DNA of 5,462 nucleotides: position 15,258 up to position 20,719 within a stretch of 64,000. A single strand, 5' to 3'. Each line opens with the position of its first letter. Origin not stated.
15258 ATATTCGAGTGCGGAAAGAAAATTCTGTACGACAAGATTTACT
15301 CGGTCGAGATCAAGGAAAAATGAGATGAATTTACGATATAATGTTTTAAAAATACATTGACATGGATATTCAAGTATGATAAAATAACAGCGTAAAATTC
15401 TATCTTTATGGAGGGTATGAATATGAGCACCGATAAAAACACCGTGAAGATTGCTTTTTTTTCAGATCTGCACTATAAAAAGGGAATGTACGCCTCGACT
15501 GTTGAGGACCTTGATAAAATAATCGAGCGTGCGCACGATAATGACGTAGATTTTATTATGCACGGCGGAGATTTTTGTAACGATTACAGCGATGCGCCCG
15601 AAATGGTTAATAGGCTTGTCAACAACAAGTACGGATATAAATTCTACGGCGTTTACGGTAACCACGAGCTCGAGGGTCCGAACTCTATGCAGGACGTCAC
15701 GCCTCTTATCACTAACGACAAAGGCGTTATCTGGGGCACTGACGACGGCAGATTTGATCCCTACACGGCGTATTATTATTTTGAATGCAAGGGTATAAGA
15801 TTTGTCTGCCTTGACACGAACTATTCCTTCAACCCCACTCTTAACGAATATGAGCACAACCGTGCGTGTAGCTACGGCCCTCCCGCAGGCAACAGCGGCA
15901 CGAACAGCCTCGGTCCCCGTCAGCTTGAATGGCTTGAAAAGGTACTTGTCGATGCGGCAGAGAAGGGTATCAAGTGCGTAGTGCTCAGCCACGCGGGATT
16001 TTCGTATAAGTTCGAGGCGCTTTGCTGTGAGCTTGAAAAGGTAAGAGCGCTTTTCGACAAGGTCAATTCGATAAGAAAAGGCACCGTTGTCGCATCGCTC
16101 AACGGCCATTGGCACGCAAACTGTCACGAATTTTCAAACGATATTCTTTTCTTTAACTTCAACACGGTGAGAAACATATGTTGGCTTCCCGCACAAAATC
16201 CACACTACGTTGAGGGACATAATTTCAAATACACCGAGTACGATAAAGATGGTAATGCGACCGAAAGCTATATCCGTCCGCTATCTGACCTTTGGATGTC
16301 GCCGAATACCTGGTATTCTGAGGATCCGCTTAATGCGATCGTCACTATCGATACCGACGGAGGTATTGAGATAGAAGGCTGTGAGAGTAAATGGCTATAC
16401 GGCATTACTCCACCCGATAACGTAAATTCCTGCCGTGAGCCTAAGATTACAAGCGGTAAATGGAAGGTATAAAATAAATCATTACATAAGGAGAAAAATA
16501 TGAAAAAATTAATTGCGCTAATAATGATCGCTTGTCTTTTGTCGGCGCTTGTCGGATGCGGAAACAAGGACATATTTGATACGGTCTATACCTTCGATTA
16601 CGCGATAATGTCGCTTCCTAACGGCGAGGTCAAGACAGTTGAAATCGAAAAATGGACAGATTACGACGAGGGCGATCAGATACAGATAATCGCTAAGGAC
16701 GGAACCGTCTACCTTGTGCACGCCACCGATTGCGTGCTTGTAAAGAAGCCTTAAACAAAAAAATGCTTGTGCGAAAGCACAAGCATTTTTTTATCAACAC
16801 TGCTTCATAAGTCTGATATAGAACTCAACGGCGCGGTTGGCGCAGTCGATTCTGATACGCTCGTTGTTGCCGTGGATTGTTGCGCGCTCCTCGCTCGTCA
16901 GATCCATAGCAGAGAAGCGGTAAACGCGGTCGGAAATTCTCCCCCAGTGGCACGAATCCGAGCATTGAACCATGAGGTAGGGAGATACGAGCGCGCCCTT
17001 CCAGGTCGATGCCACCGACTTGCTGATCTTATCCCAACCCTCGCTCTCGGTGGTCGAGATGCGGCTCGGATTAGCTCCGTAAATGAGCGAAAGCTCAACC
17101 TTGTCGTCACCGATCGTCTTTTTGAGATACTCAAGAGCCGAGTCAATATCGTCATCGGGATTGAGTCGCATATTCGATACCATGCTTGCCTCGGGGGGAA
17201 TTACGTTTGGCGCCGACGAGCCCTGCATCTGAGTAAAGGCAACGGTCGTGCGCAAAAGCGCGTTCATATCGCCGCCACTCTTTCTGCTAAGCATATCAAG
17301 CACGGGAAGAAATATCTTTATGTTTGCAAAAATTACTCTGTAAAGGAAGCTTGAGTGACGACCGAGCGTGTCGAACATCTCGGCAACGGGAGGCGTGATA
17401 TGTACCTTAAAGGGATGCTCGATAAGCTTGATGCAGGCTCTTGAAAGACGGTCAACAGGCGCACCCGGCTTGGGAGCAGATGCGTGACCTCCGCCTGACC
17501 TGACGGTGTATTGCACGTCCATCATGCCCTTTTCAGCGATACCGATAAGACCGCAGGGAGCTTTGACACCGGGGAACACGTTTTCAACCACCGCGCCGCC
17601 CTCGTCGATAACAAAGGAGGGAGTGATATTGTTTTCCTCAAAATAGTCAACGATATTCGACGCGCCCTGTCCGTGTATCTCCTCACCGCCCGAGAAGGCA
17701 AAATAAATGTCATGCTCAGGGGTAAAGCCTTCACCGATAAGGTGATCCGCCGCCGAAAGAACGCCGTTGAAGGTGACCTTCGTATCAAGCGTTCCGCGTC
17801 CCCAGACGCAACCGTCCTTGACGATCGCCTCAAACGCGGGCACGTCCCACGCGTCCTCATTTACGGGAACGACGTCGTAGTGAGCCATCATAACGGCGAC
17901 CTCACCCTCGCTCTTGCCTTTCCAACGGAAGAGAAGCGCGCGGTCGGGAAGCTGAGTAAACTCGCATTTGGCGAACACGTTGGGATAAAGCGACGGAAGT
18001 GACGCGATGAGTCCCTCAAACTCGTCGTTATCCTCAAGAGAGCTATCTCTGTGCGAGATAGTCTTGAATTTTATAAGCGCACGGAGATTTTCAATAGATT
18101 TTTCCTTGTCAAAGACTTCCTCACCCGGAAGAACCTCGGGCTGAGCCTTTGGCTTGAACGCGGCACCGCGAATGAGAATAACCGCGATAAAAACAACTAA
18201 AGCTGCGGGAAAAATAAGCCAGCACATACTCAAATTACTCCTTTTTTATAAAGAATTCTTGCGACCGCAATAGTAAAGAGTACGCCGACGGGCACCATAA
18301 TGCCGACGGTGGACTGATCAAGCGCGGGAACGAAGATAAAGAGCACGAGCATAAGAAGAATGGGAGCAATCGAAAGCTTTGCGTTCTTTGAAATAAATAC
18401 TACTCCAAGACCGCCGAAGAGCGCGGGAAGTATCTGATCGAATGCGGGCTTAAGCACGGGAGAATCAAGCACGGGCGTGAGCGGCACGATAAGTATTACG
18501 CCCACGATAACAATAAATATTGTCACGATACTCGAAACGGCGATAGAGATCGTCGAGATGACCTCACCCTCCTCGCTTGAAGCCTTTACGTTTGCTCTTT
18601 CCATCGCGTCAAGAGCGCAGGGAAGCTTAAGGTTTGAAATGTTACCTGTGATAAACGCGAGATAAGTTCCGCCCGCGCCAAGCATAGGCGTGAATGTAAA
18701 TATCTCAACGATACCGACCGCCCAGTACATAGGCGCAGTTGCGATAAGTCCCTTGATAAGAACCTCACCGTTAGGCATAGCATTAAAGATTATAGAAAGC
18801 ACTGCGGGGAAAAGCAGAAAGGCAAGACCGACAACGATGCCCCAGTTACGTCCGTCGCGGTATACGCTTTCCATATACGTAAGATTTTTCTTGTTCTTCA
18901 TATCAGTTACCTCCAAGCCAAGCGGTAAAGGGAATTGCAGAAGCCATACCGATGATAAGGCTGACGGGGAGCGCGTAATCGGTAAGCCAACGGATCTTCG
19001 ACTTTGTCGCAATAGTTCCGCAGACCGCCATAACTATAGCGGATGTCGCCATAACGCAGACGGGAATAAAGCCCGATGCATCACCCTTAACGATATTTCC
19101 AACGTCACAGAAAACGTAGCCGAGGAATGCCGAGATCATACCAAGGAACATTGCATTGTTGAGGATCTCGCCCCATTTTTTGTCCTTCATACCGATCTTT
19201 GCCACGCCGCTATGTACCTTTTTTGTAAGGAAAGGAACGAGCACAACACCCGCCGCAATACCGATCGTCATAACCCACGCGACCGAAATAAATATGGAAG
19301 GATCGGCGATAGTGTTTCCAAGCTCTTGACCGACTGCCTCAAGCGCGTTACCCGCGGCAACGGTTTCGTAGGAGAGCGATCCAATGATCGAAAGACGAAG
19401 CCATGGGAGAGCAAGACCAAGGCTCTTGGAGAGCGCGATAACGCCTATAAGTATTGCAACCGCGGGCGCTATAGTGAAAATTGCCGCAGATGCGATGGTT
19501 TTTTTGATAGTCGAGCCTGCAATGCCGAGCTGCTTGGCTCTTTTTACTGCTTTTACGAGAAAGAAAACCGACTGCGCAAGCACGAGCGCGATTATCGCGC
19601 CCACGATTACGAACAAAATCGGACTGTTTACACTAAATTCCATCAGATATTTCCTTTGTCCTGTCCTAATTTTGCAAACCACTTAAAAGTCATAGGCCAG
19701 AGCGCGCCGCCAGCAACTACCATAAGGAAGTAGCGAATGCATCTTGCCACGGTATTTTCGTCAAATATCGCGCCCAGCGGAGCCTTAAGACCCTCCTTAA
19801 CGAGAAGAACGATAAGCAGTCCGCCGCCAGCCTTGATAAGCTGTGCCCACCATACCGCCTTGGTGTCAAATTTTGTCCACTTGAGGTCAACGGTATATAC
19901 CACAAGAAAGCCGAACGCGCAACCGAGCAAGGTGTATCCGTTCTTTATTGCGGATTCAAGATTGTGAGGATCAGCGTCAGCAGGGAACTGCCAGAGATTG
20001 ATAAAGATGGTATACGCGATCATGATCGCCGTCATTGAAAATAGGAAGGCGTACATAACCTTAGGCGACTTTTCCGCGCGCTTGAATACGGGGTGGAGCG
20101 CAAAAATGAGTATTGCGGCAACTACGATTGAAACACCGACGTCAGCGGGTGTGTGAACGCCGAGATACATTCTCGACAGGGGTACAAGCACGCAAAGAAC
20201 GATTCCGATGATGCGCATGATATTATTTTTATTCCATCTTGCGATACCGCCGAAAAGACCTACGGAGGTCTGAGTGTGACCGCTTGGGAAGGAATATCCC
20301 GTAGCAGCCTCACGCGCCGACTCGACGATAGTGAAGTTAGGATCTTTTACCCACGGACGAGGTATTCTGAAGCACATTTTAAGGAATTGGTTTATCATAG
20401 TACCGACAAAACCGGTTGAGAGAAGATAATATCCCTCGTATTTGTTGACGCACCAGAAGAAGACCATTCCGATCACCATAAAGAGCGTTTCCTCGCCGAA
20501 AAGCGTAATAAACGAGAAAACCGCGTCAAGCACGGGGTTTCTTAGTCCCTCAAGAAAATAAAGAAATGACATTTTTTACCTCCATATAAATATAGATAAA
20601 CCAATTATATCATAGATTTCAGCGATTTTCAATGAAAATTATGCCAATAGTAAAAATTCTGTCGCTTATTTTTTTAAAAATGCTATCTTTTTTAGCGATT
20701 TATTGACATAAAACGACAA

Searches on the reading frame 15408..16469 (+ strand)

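Call 6: search_protein_families(library=pfam, proteins=[window:15408-16469:+], max_evalue=0.001)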
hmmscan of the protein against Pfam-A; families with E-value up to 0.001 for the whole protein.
window:15408-16469:+ (354 aa): 2 families
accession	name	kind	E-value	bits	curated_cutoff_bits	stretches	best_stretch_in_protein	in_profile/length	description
PF00149.33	Metallophos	-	3.5e-14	54.1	21.5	1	14-237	2-190/191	Calcineurin-like phosphoesterase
PF12850.12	Metallophos_2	-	3.6e-07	30.7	27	1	14-90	2-60/154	Calcineurin-like phosphoesterase superfamily domain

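Call 7: search_protein_families(library=ncbifam, proteins=[window:15408-16469:+], max_evalue=0.001)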
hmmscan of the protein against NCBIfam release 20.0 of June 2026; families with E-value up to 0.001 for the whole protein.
window:15408-16469:+ (354 aa): 2 families
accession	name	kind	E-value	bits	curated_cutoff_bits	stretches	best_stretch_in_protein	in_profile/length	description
TIGR03729.1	acc_ester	subfamily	1.5e-06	27.8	148.25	1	14-89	1-74/239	putative phosphoesterase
NF033458.1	lipid_A_LpxG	equivalog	5.1e-05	22.8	350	1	11-90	43-121/321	UDP-2,3-diacylglucosamine diphosphatase LpxG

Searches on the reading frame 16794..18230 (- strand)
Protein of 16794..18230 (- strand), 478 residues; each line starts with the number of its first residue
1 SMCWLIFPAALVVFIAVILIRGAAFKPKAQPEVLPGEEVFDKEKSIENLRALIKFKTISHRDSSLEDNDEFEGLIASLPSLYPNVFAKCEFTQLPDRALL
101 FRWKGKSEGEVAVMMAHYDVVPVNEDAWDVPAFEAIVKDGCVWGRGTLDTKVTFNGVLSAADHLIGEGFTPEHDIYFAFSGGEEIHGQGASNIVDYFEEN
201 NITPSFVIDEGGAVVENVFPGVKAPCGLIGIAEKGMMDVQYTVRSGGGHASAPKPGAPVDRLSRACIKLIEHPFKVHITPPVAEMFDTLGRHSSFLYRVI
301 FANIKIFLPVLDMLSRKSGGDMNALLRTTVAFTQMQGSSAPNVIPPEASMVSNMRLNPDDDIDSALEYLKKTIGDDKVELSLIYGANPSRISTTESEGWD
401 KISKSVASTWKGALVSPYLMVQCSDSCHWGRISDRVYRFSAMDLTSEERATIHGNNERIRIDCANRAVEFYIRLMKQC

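Call 6: search_protein_families(library=pfam, proteins=[window:16794-18230:-], max_evalue=0.001)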
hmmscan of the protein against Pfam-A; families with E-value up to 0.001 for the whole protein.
window:16794-18230:- (478 aa): 3 families
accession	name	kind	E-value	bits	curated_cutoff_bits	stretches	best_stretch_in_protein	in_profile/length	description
PF01546.33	Peptidase_M20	-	6.4e-24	85.4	24.6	1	114-476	2-205/206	Peptidase family M20/M25/M40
PF07687.19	M20_dimer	-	1.1e-11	45.1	21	1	231-376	1-102/107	Peptidase dimerisation domain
PF04389.22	Peptidase_M28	-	2.9e-07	30.8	21.3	1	101-201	4-85/193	Peptidase family M28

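Call 7: search_protein_families(library=ncbifam, proteins=[window:16794-18230:-], max_evalue=0.001)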
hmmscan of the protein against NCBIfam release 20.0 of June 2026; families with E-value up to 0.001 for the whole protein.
window:16794-18230:- (478 aa): 36 families (the best 25 are shown)
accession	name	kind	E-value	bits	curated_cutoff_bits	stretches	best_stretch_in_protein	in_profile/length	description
NF006113.0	PRK08262.1-4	equivalog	1e-89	301.6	503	1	27-477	42-504/510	M20 family peptidase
NF006112.0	PRK08262.1-3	equivalog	3.1e-84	283.3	510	1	12-476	16-487/492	M20 family peptidase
NF006111.0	PRK08262.1-1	equivalog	1.9e-83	280.8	825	1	13-477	20-490/493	M20 family peptidase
NF006596.0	PRK09133.1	subfamily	2.7e-52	177.9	349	1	96-477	89-469/474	hypothetical protein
NF005913.0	PRK07906.1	subfamily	1.2e-42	146.1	382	1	47-475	19-439/442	hypothetical protein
TIGR01910.1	DapE-ArgE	subfamily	1.3e-21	77.2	217.6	1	103-257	58-199/373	ArgE/DapE family deacylase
TIGR01880.1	Ac-peptdase-euk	subfamily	3.9e-21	75.2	338.6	2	98-220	60-185/401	N-acyl-aliphatic-L-amino acid amidohydrolase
NF009557.0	PRK13009.1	equivalog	1e-20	74.2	284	1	46-272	6-218/377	succinyl-diaminopimelate desuccinylase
NF005710.0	PRK07522.1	subfamily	3.1e-20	72.7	412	1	44-208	9-166/391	acetylornithine deacetylase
NF006326.0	PRK08554.1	equivalog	1.4e-18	66.9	354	1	112-216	74-176/446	peptidase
NF006399.0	PRK08651.1-2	equivalog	5.1e-18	65.3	381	1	103-474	60-400/405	succinyl-diaminopimelate desuccinylase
NF006365.0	PRK08588.1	subfamily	1.4e-17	64.1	289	1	96-476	52-378/383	succinyl-diaminopimelate desuccinylase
NF010589.0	PRK13983.1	equivalog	4.3e-17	62.2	333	1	43-268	14-237/409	M20 family metallo-hydrolase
TIGR01246.1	dapE_proteo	equivalog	7.8e-17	61.3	361.8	1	88-264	35-206/370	succinyl-diaminopimelate desuccinylase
TIGR01892.1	AcOrn-deacetyl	equivalog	1.9e-16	60.1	297.7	1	49-268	3-201/365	acetylornithine deacetylase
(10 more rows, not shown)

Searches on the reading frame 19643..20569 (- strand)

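Call 6: search_protein_families(library=pfam, proteins=[window:19643-20569:-], max_evalue=0.001)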
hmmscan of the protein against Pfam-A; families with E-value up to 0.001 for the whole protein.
window:19643-20569:- (308 aa): 2 families
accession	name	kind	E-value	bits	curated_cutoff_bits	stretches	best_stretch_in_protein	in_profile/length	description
PF01569.27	PAP2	-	1.3e-20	73.9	27.2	1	48-164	4-127/130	PAP2 superfamily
PF14378.12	PAP2_3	-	1.4e-07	32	27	1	29-155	68-188/190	PAP2 superfamily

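Call 7: search_protein_families(library=ncbifam, proteins=[window:19643-20569:-], max_evalue=0.001)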
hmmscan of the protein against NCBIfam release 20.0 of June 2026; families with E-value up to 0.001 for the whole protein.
window:19643-20569:- (308 aa): 3 families
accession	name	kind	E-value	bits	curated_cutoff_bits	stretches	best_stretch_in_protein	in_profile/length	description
NF047884.1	UdeprDiPSep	equivalog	4.9e-11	42.9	250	1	11-152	38-177/188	undecaprenyl-diphosphatase SepP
NF007975.0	PRK10699.1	equivalog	2e-09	37.2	261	1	87-159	152-227/254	phosphatidylglycerophosphatase B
NF008813.0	PRK11837.1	equivalog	3.6e-06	27.1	229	1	58-162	73-172/202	undecaprenyl-diphosphate phosphatase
